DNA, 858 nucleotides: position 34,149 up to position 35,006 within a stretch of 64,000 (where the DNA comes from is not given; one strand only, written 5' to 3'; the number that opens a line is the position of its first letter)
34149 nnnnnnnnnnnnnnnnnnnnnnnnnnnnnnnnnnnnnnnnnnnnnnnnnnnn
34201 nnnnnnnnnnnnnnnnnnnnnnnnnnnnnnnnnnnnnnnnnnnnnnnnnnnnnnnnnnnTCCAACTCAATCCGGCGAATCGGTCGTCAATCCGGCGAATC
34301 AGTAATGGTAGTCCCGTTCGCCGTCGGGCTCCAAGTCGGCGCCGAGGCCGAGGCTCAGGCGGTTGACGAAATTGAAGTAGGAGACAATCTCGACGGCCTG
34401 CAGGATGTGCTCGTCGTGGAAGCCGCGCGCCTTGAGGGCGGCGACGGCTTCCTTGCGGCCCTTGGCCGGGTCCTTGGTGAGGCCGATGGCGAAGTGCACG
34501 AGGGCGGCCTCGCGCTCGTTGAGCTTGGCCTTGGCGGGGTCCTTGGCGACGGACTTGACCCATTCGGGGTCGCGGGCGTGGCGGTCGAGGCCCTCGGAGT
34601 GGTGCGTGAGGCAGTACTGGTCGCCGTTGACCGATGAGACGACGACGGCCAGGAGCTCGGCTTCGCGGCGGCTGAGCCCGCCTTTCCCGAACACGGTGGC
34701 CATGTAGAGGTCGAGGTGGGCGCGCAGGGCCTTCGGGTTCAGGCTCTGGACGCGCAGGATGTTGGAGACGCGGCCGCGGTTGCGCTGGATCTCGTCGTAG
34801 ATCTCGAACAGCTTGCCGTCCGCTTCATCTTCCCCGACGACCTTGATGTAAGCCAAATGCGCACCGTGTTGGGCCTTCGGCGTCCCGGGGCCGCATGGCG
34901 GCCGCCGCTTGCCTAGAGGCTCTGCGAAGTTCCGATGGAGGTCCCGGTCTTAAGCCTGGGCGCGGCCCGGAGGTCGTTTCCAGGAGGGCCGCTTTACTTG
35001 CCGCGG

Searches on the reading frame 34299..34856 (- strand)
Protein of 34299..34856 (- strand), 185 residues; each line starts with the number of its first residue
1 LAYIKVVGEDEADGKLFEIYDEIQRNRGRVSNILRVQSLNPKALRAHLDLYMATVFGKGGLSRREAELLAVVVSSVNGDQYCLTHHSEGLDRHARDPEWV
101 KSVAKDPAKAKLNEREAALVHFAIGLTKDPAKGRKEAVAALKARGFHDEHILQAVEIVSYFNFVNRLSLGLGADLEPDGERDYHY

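Call 60: search_protein_families(library=pfam, proteins=[window:34299-34856:-], max_evalue=0.001)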
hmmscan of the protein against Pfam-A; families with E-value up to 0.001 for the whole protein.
window:34299-34856:- (185 aa): 2 families
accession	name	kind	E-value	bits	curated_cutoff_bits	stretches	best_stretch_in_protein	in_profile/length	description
PF02627.25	CMD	-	8e-11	42.2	23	1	41-120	1-79/84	Carboxymuconolactone decarboxylase family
PF04636.18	PA26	-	0.00047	19.7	29.4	1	15-180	20-182/445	PA26 p53-induced protein (sestrin)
